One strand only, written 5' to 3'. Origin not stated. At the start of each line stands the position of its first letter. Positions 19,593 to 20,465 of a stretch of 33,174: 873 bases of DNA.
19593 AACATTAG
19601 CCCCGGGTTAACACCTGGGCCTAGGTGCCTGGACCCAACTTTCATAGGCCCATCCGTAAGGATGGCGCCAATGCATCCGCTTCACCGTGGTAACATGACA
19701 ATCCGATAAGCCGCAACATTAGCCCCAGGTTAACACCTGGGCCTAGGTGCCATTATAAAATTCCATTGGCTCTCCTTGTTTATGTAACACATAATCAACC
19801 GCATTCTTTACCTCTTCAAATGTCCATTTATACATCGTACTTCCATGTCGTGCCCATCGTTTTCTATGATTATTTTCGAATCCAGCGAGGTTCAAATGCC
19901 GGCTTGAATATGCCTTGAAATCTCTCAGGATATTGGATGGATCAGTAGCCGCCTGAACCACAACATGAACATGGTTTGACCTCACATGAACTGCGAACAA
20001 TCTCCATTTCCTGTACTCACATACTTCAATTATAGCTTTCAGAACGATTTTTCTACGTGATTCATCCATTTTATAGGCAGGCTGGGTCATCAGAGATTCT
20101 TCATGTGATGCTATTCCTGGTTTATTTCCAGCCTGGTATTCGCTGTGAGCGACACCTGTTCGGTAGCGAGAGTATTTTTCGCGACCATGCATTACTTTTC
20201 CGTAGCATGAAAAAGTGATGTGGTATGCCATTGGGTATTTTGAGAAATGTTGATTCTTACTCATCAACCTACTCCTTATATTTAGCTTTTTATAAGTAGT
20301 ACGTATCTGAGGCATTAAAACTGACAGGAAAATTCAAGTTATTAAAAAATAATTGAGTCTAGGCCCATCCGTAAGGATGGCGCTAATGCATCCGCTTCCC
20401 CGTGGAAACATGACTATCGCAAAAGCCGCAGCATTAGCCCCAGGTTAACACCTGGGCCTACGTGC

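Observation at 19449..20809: RAYT-like Y1 transposase gene inside a same-orientation tandem array of 122-bp multi-hairpin repeats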

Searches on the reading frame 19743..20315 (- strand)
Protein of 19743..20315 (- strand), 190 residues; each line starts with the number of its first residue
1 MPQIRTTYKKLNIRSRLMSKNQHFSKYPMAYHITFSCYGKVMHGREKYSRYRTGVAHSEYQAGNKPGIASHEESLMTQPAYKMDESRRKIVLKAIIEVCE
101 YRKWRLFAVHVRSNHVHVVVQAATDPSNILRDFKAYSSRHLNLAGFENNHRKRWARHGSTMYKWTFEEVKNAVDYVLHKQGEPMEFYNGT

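Call 4: search_protein_families(library=pfam, proteins=[window:19743-20315:-], max_evalue=1)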
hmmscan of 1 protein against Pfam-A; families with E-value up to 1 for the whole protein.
window:19743-20315:- (190 aa): 1 family
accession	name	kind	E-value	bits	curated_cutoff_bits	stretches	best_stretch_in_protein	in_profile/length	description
PF01797.21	Y1_Tnp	-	3.4e-08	34.1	23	1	88-156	25-94/121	Transposase IS200 like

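Call 5: search_protein_families(library=ncbifam, proteins=[window:19743-20315:-], max_evalue=1)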
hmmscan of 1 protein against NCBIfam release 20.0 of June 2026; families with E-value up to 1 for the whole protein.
window:19743-20315:- (190 aa): 2 families
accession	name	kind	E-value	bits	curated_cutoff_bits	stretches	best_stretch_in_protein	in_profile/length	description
NF033573.1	transpos_IS200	equivalog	6.6e-07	29.6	55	1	85-154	28-98/126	IS200/IS605 family transposase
NF047646.1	REP_Tyr_transpos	equivalog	4.2e-06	26.7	80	1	82-175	25-126/146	REP-associated tyrosine transposase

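Call 11: find_homologous_proteins(query=window:19743-20315:-)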
Query window:19743-20315:- (190 aa): 1276 proteins with E <= 0.001 among 1292 candidates; the best 120 are listed.
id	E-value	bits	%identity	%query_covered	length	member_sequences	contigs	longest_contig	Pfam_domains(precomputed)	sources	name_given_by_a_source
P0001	2.8e-113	394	99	91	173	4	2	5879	PF01797.22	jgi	jgi:REP element-mobilizing transposase RayT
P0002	3.6e-52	195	53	86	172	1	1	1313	PF01797.22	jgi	jgi:REP element-mobilizing transposase RayT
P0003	4.6e-52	195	58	84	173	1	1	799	PF01797.22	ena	-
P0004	5.5e-51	191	55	84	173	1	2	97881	PF01797.22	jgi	-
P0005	1.6e-50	189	54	84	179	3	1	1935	PF01797.22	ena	-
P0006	3.9e-50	188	53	85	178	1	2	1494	PF01797.22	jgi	-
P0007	6.7e-50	187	51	87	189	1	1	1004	PF01797.22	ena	-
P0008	2.3e-49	186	54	84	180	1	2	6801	PF01797.22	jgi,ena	-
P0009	2.4e-49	186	54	85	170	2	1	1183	PF01797.22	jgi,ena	-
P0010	1.7e-48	183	48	86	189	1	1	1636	PF01797.22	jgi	jgi:REP element-mobilizing transposase RayT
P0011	4.0e-48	182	51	86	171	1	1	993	PF01797.22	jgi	jgi:REP element-mobilizing transposase RayT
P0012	4.3e-48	182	52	86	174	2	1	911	PF01797.22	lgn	-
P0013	7.0e-48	181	53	87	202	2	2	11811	PF01797.22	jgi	-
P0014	1.0e-47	180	53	86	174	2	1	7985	PF01797.22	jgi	jgi:REP element-mobilizing transposase RayT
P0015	1.9e-46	176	53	84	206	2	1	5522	PF01797.22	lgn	-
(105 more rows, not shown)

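Call 13: find_encoding_contigs(protein=P0001, flank=10000, max_places=6)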
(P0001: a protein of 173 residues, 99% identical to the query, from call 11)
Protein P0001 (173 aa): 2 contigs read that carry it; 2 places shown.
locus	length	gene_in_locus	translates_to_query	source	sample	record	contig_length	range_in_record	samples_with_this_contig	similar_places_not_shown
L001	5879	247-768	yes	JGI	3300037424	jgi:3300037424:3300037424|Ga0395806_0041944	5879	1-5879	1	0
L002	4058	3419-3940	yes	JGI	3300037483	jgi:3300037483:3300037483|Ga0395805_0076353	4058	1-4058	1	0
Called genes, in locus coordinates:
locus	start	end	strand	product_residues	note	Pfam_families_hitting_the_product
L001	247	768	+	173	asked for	PF01797:Y1_Tnp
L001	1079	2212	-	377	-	PF13400:Tad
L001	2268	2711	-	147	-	PF07811:TadE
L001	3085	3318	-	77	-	-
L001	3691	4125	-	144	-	PF07681:DoxX, PF04173:DoxD (weak)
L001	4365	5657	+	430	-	PF05977:MFS_3, PF07690:MFS_1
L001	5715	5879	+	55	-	?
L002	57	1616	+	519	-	PF02538:Hydantoinase_B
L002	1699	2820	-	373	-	PF07811:TadE (weak), PF13400:Tad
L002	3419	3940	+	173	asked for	PF01797:Y1_Tnp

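Call 14: find_encoding_contigs(protein=P0004, flank=5000, max_places=4)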
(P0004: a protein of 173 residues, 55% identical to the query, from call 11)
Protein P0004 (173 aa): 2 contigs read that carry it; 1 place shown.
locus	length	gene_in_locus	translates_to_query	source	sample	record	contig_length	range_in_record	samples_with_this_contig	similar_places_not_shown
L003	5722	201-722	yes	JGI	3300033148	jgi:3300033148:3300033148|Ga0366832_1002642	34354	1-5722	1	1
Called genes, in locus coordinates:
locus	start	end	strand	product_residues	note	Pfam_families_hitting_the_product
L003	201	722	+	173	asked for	PF01797:Y1_Tnp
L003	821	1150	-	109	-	PF07883:Cupin_2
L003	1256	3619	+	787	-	PF22148:Fervidolysin_NPro-like (faint), PF00082:Peptidase_S8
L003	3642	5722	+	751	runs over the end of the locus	PF00082:Peptidase_S8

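Call 27: find_related_loci(query=A3, collection=genome_contigs, flank=4000)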
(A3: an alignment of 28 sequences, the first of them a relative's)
Query A3 (173 aa) in genome_contigs; peptide patterns used: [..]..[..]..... (x = any residue, [..] = any of these).
500 stretches matched a pattern; 379 encode a relative of the query (tblastn E <= 1e-3); the best 80 are kept; 80 distinct loci.
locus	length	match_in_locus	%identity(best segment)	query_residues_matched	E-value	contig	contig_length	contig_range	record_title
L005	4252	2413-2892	50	11-170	1e-52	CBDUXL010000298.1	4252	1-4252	MAG TPA_asm: uncultured bacterium isolate SRR22302370_binner13_Refined_2 genome assembly, contig: ERZ25074855.29286, who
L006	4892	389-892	48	3-170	3e-52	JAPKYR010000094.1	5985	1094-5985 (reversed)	MAG: bacterium isolate LacPavin_0920_SED3_MAG_49_9 LacPavin_0920_SED3_scaffold_1165989, whole genome shotgun sequence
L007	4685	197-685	48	8-170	3e-51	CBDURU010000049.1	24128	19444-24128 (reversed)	MAG TPA_asm: uncultured bacterium isolate SRR21487743_binner23_Refined_23 genome assembly, contig: ERZ25748485.335, whol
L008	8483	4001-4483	50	11-171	7e-50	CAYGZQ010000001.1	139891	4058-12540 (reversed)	MAG TPA_asm: uncultured Planctomycetota bacterium isolate ERP119294_co1_436 genome assembly, contig: NODE_118_length_139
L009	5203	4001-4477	50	12-170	3e-49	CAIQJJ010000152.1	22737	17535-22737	MAG: uncultured Anaerolineales bacterium isolate LaPlata-a_bin-2312 genome assembly, contig: bin-2312:152/927, whole gen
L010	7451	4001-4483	46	10-170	5e-48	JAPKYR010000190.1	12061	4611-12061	MAG: bacterium isolate LacPavin_0920_SED3_MAG_49_9 LacPavin_0920_SED3_scaffold_2004594, whole genome shotgun sequence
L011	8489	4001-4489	46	11-173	1e-47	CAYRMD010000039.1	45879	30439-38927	MAG TPA_asm: uncultured Pirellulaceae bacterium isolate binchicken_co30_3 genome assembly, contig: NODE_762_length_45879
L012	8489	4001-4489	49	11-173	1e-47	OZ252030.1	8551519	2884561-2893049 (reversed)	MAG: Bryobacterales bacterium isolate 59e43249-5fc4-4363-b2bc-67a86b10f1a4 genome assembly, chromosome: 1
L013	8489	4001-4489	49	11-173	5e-47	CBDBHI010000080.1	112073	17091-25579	MAG: Bryobacterales bacterium isolate 034d239b-e814-4522-8901-ee375e2ad25b genome assembly, contig: contig_80, whole gen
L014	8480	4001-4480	48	11-170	2e-46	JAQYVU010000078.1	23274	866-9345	MAG: Desulfococcaceae bacterium isolate SF_100_bin68 SF_100_bin.68.orig_100_contig-145_4276, whole genome shotgun sequen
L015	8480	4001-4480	50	11-170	2e-46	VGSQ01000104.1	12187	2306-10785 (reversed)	MAG: Deltaproteobacteria bacterium isolate K_DeepCast_250m_m2_102 K_DeepCast_250m_m2_102_Ga0194125_10011082, whole genom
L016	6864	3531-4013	46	10-170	6e-46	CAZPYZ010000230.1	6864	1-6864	MAG TPA_asm: uncultured Dehalococcoidia bacterium isolate binchicken_co21_298 genome assembly, contig: NODE_12109_length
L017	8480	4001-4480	45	11-170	9e-45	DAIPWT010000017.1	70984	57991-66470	MAG TPA_asm: Gemmataceae bacterium isolate CTOTU41487 NODE_207_length_70984_cov_11.860226, whole genome shotgun sequence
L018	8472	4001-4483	47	12-170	9e-45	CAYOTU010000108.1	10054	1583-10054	MAG TPA_asm: uncultured Myxococcales bacterium isolate binchicken_co181_635 genome assembly, contig: NODE_13367_length_1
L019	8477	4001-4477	48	12-170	2e-44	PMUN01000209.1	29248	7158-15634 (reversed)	MAG: Bryobacterales bacterium isolate palsa_143 73.20110700_P3D.9_contig_2020, whole genome shotgun sequence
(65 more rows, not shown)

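Call 32: search_solved_structures(query=A3, max_evalue=1, show_alignments=2)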
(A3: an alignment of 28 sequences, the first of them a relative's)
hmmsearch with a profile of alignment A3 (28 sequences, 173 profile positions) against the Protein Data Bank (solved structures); distinct sequences matched with E-value up to 1: 1.
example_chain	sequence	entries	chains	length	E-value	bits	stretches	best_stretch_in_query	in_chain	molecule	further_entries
7zrz_CP1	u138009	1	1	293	0.89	12.2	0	79-134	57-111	tRNA-splicing endonuclease subunit Sen54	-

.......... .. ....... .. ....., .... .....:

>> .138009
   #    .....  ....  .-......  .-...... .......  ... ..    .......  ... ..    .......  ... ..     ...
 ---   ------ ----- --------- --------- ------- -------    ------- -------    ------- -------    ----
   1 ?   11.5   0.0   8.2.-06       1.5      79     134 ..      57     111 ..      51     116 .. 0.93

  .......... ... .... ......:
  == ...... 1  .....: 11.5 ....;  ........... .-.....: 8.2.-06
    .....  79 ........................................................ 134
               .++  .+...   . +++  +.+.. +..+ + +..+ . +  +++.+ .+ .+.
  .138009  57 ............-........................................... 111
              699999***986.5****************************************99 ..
